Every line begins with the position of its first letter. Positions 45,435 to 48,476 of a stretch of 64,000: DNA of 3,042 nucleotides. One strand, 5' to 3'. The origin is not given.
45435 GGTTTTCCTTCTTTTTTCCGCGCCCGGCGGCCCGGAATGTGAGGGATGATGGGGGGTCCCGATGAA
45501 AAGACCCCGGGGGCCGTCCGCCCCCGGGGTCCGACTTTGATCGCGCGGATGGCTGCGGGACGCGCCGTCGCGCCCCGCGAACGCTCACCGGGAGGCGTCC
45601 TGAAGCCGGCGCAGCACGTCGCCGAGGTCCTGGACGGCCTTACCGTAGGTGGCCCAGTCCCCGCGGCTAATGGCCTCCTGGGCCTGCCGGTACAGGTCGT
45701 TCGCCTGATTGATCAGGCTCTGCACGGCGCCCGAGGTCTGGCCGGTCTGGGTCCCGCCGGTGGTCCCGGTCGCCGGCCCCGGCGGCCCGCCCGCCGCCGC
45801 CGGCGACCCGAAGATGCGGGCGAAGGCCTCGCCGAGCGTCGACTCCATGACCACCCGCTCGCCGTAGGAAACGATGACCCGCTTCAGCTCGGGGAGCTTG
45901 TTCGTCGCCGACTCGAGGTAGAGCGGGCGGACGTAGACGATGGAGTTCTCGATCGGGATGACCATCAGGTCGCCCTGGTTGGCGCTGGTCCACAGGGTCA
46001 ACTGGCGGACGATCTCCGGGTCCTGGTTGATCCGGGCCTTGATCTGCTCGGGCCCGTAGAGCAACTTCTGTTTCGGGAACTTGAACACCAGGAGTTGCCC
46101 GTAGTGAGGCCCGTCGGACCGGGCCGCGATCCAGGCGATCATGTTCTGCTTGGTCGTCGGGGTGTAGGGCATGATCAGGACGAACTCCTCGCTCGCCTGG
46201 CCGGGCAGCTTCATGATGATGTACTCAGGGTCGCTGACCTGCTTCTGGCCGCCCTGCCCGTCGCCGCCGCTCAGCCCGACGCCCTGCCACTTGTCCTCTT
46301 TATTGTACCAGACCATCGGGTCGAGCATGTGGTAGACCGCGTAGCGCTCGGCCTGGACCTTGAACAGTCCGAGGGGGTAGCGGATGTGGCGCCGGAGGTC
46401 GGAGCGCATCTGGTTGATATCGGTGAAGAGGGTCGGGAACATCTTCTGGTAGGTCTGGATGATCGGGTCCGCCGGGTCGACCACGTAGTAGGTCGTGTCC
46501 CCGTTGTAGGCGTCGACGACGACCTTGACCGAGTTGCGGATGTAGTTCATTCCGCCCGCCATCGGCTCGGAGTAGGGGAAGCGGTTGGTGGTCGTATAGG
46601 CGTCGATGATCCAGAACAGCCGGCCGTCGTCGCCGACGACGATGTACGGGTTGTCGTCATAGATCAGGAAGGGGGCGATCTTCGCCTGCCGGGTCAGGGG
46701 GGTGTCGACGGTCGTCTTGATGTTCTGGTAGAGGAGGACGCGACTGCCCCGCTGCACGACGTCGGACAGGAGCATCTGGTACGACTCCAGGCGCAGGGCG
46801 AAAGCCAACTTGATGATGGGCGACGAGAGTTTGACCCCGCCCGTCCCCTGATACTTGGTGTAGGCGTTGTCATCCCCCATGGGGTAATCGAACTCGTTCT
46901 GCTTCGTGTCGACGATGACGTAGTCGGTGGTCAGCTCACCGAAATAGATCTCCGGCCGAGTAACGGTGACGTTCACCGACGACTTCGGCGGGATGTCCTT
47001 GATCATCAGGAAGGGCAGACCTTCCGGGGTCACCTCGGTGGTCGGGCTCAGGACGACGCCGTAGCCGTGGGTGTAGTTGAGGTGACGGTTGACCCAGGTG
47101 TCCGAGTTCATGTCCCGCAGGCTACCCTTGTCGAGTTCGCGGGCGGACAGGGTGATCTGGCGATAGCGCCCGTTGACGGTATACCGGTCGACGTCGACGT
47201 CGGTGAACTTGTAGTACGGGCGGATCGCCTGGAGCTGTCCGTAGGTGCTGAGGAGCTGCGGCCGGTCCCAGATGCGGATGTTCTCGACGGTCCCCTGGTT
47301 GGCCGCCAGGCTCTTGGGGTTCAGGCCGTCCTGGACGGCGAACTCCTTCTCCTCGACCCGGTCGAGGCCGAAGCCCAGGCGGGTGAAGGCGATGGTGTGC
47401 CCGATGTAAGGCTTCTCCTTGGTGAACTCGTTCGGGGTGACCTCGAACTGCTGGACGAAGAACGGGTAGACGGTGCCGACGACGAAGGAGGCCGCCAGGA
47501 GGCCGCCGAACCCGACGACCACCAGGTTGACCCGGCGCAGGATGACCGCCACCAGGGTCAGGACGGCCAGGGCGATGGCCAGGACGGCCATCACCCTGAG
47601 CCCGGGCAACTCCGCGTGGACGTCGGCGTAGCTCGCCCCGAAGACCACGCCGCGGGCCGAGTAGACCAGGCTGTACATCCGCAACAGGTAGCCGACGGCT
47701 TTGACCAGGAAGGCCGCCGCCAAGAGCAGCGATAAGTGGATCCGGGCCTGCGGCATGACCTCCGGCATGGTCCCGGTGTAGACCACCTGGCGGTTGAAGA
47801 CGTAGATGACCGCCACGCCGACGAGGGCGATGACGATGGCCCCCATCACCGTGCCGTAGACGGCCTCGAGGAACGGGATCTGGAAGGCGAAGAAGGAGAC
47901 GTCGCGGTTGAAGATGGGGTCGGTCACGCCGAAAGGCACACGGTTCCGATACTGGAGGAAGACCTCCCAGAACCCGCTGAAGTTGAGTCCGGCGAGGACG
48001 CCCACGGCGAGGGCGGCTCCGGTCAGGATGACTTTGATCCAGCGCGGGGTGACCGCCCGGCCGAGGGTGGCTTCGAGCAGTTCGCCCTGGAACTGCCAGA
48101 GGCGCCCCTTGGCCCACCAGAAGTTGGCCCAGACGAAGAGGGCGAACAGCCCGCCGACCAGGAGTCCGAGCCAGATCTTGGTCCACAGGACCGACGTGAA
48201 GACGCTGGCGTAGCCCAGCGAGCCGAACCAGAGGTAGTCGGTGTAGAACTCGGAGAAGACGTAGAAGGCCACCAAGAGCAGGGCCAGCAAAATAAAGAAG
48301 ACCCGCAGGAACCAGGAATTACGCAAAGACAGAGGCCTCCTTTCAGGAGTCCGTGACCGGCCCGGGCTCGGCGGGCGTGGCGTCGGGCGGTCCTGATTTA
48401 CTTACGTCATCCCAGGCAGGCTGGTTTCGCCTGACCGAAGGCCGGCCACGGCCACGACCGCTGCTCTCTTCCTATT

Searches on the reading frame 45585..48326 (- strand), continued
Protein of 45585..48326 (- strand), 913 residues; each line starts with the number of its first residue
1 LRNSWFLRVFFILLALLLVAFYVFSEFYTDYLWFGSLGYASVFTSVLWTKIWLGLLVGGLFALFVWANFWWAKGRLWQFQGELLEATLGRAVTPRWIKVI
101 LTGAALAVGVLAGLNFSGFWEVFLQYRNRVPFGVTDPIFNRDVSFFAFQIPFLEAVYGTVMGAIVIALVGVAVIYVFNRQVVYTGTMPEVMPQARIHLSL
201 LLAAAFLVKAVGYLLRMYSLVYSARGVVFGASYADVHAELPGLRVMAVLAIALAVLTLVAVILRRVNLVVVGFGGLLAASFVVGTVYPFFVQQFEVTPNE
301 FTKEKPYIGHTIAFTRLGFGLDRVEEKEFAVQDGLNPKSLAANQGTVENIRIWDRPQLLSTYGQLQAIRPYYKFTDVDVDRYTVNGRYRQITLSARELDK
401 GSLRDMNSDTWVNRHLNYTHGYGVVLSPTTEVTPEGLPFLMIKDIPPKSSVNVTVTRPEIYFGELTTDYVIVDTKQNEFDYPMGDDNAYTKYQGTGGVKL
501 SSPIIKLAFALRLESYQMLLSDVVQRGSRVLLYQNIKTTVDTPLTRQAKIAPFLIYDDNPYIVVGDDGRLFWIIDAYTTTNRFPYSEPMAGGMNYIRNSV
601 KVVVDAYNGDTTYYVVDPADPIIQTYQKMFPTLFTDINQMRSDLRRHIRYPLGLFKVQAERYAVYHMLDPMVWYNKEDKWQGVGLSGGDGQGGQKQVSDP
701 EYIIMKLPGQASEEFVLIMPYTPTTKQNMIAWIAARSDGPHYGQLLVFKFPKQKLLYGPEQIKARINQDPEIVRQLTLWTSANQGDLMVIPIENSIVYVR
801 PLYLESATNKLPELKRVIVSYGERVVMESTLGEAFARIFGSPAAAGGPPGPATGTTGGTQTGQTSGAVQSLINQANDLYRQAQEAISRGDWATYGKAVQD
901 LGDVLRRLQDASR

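Call 82: search_protein_families(library=pfam, proteins=[L054:4726-7059:+, L054:10702-11499:+, L054:11564-12967:+, L036:5121-6929:-, L058:255-1493:-, L058:5066-5752:-, L018:5923-7203:-, L029:6095-7393:+, L002:4856-6055:+, L003:7512-7829:+], max_evalue=0.0001)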
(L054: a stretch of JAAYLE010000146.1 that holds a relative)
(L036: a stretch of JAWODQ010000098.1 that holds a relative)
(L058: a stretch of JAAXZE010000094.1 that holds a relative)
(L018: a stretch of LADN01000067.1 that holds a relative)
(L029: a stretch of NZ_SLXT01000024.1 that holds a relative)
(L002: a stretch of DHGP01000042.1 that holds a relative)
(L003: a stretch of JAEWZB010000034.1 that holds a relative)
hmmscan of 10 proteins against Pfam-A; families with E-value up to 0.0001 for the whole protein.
L054:4726-7059:+ (777 aa): 4 families
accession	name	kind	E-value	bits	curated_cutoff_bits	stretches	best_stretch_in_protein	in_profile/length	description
PF01580.24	FtsK_SpoIIIE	-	6.4e-69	232.2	24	1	415-602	2-221/221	FtsK/SpoIIIE family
PF17854.6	FtsK_alpha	-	3.9e-32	110.9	22.9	1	307-407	1-101/101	FtsK alpha domain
PF09397.16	FtsK_gamma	-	7.7e-29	99.6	30.6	1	701-760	3-62/63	Ftsk gamma domain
PF13491.11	FtsK_4TM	-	2e-08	34.5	23.1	1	101-237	46-169/171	4TM region of DNA translocase FtsK/SpoIIIE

L054:10702-11499:+ (265 aa): 1 family
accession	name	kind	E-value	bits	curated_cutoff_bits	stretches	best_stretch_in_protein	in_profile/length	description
PF07454.18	SpoIIP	-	3.1e-51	174.9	24.4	1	57-251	76-269/269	Stage II sporulation protein P (SpoIIP)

L054:11564-12967:+ (467 aa): 3 families
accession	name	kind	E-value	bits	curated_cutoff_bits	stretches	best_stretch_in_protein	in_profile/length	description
PF01225.30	Mur_ligase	-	2.8e-26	92.2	21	1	12-108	2-93/95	Mur ligase family, catalytic domain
PF08245.18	Mur_ligase_M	-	4.1e-22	79.6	24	1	114-295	1-200/200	Mur ligase middle domain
PF02875.26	Mur_ligase_C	-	4.7e-22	79.6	28.4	1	317-447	1-127/127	Mur ligase, glutamate ligase domain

L036:5121-6929:- (602 aa): 0 families

L058:255-1493:- (412 aa): 2 families
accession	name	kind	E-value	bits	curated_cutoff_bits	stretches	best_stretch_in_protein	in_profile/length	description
PF00208.27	ELFV_dehydrog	-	1.4e-86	290.5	23.4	1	178-410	1-241/241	Glutamate/Leucine/Phenylalanine/Valine dehydrogenase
PF02812.23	ELFV_dehydrog_N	-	6e-56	188.1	25.3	1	31-159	1-128/129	Glu/Leu/Phe/Val dehydrogenase, dimerisation domain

L058:5066-5752:- (228 aa): 1 family
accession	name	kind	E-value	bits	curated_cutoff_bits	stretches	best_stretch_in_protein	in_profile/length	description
PF00849.27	PseudoU_synth_2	-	2e-33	116.2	26.8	1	12-168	1-152/152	RNA pseudouridylate synthase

L018:5923-7203:- (426 aa): 3 families
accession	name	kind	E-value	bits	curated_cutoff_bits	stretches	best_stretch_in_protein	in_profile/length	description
PF13487.12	HD_5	-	6.8e-61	205.4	27.2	2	237-402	2-170/170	HD domain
PF01966.28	HD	-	9.1e-38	129.6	22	2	251-370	3-115/116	HD domain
PF08668.18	HDOD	-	6.1e-11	42.6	22.9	0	251-292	97-136/196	HDOD domain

L029:6095-7393:+ (432 aa): 3 families
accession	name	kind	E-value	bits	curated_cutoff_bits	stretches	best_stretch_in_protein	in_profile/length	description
PF14535.12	AMP-binding_C_2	-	7.1e-34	116.4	25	1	334-430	1-96/96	AMP-binding enzyme C-terminal domain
PF00501.34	AMP-binding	-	3.8e-14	52.7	29.9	1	78-285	158-375/384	AMP-binding enzyme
PF04443.18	LuxE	-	1.9e-05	24.2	24.9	1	231-326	281-374/391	Acyl-protein synthetase, LuxE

L002:4856-6055:+ (399 aa): 6 families
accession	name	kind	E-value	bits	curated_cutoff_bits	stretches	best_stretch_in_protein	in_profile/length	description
PF00534.26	Glycos_transf_1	-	4e-39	134.3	26.4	1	194-363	6-170/172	Glycosyl transferases group 1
PF13439.12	Glyco_transf_4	-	8.3e-35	120.7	28.5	1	15-181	2-169/170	Glycosyltransferase Family 4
PF13692.12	Glyco_trans_1_4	-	2e-31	109.6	27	1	204-346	2-137/142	Glycosyl transferases group 1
PF13579.12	Glyco_trans_4_4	-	1.2e-15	58.6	29.7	1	16-168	2-148/158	Glycosyl transferase 4-like domain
PF20706.3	GT4-conflict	-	3.9e-07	29.8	26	1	26-349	23-355/385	Family 4 Glycosyltransferase in conflict systems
PF13477.12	Glyco_trans_4_2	-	3.4e-06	27.7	23.4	1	2-141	1-129/139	Glycosyl transferase 4-like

L003:7512-7829:+ (105 aa): 0 families

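Call 98: search_protein_families(library=pfam, proteins=[L041:3428-4600:+, L041:3044-4708:-, L009:6022-7341:-, L061:10665-12092:-, L052:10407-11117:-, L063:1132-2628:+, L041:7688-10909:+, L003:12288-13283:-, L003:13258-13782:-, L020:3-1196:+], max_evalue=0.0001)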
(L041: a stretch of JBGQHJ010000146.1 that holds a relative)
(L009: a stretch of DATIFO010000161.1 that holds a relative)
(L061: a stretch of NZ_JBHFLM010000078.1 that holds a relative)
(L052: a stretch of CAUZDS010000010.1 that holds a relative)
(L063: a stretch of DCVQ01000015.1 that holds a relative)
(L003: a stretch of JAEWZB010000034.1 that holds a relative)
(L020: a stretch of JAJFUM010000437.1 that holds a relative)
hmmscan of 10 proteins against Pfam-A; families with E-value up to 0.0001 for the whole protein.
L041:3428-4600:+ (391 aa): 3 families
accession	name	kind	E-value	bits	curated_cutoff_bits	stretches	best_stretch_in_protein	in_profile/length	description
PF02773.21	S-AdoMet_synt_C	-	3.5e-68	228.3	25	1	240-378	2-138/138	S-adenosylmethionine synthetase, C-terminal domain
PF02772.21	S-AdoMet_synt_M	-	3.1e-49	166.5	29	1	120-237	2-120/120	S-adenosylmethionine synthetase, central domain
PF00438.25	S-AdoMet_synt_N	-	1.2e-44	151.3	33.1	1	14-110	2-98/99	S-adenosylmethionine synthetase, N-terminal domain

L041:3044-4708:- (555 aa): 0 families

L009:6022-7341:- (440 aa): 3 families
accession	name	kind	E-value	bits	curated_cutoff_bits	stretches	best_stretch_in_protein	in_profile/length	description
PF16576.10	HlyD_D23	-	7.5e-30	104.3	30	1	60-331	2-214/214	Barrel-sandwich domain of CusB or HlyD membrane-fusion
PF13437.12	HlyD_3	-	9.1e-18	65.4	22.2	1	228-328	2-106/106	HlyD family secretion protein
PF13533.13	Biotin_lipoyl_2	-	5.2e-05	23.4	29.8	0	76-107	1-32/32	Biotin-lipoyl like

L061:10665-12092:- (476 aa): 5 families
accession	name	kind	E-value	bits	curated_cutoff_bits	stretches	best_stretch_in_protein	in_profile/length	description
PF13437.12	HlyD_3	-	1.5e-12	48.6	22.2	1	286-370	2-88/106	HlyD family secretion protein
PF16576.10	HlyD_D23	-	5.6e-11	42.6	30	1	243-361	77-187/214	Barrel-sandwich domain of CusB or HlyD membrane-fusion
PF12700.13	HlyD_2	-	6e-08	32.3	25.1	1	44-378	17-323/416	HlyD family secretion protein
PF13533.13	Biotin_lipoyl_2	-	1.2e-07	31.8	29.8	0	94-124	2-32/32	Biotin-lipoyl like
PF00364.28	Biotin_lipoyl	-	2.1e-07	31.1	22.1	0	94-123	44-73/73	Biotin-requiring enzyme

L052:10407-11117:- (237 aa): 0 families

L063:1132-2628:+ (499 aa): 1 family
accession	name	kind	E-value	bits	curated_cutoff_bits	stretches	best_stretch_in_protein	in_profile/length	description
PF04909.20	Amidohydro_2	-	2.3e-35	123.2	26.4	1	209-497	1-289/289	Amidohydrolase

L041:7688-10909:+ (1074 aa): 0 families

L003:12288-13283:- (332 aa): 3 families
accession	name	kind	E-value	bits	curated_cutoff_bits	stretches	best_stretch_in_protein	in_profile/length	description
PF18297.6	NFACT-R_2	-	1.8e-18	67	26.9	1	228-328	1-100/104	NFACT protein RNA binding domain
PF03054.22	tRNA_Me_trans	-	1.3e-10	41.7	20.6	1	7-150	2-162/202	tRNA methyl transferase HUP domain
PF02568.20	ThiI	-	2.3e-10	40.9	20.5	1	7-145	5-144/197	Thiamine biosynthesis protein (ThiI)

L003:13258-13782:- (175 aa): 1 family
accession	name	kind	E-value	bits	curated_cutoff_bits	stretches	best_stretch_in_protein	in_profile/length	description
PF04463.17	2-thiour_desulf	-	7.8e-46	156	34.7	1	21-164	2-141/141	2-thiouracil desulfurase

L020:3-1196:+ (398 aa): 3 families
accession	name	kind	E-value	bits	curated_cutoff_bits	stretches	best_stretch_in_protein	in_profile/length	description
PF08245.18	Mur_ligase_M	-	6.4e-31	108.3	24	1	48-227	1-200/200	Mur ligase middle domain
PF02875.26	Mur_ligase_C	-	2e-26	93.7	28.4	1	249-379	1-127/127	Mur ligase, glutamate ligase domain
PF01225.30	Mur_ligase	-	3.2e-08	34.3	21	1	6-42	57-93/95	Mur ligase family, catalytic domain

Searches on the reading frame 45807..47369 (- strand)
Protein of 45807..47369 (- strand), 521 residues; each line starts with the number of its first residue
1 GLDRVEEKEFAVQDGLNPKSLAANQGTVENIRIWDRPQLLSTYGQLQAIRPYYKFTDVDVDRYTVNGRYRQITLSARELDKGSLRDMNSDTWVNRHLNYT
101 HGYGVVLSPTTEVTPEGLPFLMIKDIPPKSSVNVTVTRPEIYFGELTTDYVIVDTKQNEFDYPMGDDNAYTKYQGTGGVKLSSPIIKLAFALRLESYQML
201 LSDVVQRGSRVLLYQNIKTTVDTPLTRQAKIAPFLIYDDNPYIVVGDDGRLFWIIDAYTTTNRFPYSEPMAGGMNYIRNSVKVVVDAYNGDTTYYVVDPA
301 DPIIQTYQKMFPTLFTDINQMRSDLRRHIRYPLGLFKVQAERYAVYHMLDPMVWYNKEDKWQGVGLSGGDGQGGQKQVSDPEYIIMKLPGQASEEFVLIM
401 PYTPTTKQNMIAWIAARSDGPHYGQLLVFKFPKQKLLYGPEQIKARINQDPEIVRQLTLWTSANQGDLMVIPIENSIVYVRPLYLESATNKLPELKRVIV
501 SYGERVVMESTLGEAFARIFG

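Call 89: predict_structure(alignment_id=A3)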
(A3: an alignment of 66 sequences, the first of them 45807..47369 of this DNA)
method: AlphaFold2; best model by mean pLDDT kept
length: 521 residues; sequences in the alignment: 66
mean_pLDDT: 89.9   pTM: 0.91
mean pLDDT of the five models: 89.9, 89.3, 89.1, 87.5, 86.2
residues with pLDDT >= 90: 366; 70-90: 121; 50-70: 27; < 50: 7
segments of 3 or more residues with pLDDT < 50: 366-372
pLDDT, mean of each block of 10 residues (from residue 1): 86 91 94 91 84 93 96 96 86 94 96 89 94 96 91 96 92 95 95 93 94 92 88 95 98 97 84 87 98 97 96 97 97 93 82 68 56 61 95 96 87 95 95 89 90 85 79 94 77 79 93 93 85
secondary structure, 60 per line:
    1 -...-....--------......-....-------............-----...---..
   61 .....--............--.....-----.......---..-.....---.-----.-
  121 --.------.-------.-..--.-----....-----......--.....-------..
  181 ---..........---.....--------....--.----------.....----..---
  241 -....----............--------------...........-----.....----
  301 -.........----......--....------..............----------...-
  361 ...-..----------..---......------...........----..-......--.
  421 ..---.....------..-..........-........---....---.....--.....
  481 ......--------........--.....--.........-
elements in order: E6-9 H18-23 H25-28 H36-47 E53-55 E59-65 E68-79 H82-86 H92-98 E105-109 E150-153 E159-164 E167-171 H184-193 H197-201 E210-213 H227-231 E242-245 E250-261 E276-286 E292-296 H302-310 E315-317 H323-326 H333-346 E361-363 E382-387 E394-404 E412-417 E426-430 H440-449 H451-458 E462-465 E469-473 E476-486 E495-502 E505-509 H512-520
